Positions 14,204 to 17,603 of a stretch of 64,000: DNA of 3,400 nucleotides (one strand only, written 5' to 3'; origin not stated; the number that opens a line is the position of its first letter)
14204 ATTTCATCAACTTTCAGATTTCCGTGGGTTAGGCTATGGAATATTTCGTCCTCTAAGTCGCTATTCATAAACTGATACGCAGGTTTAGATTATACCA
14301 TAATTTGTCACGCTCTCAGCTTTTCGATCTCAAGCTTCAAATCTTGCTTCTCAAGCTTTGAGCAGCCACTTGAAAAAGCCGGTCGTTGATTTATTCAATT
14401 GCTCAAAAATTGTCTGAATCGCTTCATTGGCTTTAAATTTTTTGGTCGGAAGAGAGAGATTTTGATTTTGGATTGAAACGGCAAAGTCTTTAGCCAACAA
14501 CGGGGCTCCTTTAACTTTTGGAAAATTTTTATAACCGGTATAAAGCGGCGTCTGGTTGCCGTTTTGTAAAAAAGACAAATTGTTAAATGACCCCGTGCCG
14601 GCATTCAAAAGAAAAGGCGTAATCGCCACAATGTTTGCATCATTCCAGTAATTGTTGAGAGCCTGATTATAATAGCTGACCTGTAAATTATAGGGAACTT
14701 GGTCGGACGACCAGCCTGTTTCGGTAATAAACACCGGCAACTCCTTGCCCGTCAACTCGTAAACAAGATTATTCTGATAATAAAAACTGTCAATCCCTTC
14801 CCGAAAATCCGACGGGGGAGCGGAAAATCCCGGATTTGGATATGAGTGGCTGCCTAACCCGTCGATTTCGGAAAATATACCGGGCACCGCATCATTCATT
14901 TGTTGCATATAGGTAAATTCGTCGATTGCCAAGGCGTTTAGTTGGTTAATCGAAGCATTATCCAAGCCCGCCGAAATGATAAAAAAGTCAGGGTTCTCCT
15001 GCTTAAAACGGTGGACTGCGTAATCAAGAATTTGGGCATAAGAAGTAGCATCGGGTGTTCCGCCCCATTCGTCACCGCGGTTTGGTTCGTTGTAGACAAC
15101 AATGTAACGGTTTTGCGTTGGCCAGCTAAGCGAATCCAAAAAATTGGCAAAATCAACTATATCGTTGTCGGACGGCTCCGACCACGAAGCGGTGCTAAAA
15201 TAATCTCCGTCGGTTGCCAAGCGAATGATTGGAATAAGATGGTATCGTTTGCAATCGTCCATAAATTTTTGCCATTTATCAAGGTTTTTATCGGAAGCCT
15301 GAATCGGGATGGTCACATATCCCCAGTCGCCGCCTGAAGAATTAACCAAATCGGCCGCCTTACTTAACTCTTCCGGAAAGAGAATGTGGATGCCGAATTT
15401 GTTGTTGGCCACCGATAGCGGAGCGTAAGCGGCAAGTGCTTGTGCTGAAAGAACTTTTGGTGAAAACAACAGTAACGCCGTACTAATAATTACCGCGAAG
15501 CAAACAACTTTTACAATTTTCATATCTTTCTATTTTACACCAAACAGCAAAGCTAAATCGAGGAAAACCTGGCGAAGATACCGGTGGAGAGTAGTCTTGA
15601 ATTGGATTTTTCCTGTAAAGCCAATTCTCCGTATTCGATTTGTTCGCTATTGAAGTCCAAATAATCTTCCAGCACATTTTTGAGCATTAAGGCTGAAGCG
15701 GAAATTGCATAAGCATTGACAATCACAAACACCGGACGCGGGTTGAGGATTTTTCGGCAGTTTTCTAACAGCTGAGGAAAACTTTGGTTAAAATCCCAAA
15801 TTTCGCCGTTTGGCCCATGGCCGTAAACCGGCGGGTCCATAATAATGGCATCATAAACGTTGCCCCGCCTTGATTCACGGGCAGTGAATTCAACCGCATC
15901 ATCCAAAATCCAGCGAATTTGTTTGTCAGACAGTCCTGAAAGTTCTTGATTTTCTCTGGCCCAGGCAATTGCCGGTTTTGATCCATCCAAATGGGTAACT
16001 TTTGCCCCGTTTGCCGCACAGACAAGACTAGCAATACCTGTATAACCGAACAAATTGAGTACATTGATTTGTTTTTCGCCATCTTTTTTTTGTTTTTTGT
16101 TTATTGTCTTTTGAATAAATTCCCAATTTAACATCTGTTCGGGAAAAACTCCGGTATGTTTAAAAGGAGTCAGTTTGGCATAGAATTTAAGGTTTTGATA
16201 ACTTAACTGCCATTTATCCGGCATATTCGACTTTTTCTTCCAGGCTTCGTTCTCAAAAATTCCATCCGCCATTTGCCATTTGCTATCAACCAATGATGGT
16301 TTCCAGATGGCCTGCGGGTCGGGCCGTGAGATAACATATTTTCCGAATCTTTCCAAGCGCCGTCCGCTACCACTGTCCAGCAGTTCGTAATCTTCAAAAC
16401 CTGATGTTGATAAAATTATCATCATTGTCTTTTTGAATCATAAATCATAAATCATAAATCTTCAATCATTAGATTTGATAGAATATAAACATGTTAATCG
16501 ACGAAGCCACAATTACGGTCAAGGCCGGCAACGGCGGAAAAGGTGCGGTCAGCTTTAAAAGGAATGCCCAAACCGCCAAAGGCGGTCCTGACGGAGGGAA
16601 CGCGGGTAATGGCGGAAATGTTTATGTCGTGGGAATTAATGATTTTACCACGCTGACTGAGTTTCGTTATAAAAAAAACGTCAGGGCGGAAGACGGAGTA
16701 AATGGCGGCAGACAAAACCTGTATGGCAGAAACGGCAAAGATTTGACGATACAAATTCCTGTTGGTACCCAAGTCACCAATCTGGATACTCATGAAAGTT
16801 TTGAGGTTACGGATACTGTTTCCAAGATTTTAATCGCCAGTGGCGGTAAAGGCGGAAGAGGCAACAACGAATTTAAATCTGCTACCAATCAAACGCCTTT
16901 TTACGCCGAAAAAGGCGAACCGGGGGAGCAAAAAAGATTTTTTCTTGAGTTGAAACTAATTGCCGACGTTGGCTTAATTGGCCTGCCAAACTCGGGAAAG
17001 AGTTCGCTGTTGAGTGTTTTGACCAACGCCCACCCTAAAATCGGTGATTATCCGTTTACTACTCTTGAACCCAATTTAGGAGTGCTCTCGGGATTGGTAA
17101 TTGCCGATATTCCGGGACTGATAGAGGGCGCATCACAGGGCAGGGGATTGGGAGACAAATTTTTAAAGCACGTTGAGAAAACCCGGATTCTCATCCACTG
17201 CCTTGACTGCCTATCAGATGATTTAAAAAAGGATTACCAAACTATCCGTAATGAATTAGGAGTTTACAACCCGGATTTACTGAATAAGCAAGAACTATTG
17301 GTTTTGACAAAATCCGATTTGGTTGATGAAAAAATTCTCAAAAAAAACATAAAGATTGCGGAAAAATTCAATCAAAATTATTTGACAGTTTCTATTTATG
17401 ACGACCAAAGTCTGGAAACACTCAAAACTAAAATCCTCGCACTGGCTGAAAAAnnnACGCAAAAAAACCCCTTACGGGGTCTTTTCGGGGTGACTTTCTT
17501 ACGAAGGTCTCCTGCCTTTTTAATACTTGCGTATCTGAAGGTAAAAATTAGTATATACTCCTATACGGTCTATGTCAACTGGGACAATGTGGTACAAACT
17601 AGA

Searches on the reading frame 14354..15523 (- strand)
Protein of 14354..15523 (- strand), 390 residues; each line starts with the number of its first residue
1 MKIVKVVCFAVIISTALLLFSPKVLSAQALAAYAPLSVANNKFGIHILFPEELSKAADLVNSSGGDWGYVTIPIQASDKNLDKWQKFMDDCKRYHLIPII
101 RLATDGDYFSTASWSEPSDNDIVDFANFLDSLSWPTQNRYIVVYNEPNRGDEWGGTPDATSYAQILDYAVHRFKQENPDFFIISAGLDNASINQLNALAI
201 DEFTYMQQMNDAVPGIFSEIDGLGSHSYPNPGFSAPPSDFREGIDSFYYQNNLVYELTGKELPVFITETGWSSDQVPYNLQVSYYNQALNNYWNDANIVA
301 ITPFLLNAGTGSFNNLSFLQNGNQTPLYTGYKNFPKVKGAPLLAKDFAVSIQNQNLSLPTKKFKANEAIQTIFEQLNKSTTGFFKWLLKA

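Call 97: search_protein_families(library=pfam, proteins=[window:14354-15523:-], max_evalue=0.00001)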
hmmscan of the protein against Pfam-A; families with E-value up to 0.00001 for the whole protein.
window:14354-15523:- (390 aa): 0 families

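Call 113: search_protein_families(library=pfam, proteins=[window:14354-15523:-], max_evalue=0.05)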
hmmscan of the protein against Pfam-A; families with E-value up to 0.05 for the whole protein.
window:14354-15523:- (390 aa): 1 family
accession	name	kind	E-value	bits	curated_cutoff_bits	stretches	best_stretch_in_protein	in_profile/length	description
PF02091.20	tRNA-synt_2e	-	0.013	15.2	27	0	288-331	7-50/278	Glycyl-tRNA synthetase alpha subunit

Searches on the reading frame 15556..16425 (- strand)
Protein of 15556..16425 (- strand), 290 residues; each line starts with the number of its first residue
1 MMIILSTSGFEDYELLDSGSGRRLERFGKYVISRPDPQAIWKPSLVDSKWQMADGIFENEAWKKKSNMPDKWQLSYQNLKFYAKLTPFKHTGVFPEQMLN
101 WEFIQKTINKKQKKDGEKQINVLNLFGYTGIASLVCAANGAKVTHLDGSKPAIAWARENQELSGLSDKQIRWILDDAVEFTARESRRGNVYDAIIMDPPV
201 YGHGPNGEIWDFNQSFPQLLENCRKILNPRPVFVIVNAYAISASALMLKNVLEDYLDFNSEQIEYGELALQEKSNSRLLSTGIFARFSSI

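Call 97: search_protein_families(library=pfam, proteins=[window:15556-16425:-], max_evalue=0.00001)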
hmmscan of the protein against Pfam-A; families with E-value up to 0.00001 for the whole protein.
window:15556-16425:- (290 aa): 1 family
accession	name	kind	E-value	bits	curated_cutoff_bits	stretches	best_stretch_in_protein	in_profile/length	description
PF10672.15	Methyltrans_SAM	-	3.6e-10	40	27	1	70-246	84-248/286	S-adenosylmethionine-dependent methyltransferase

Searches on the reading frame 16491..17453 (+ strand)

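Call 97: search_protein_families(library=pfam, proteins=[window:16491-17453:+], max_evalue=0.00001)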
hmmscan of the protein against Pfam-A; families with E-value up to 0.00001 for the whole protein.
window:16491-17453:+ (321 aa): 3 families
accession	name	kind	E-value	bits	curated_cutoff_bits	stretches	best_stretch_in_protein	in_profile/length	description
PF01018.28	GTP1_OBG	-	5.7e-50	169.4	27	1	3-156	1-155/155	GTP1/OBG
PF01926.29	MMR_HSR1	-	7.4e-23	81.3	21.9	1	159-274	1-113/113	50S ribosome-binding GTPase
PF02421.24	FeoB_N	-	3.6e-08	33.5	27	1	160-240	3-88/156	Ferrous iron transport protein B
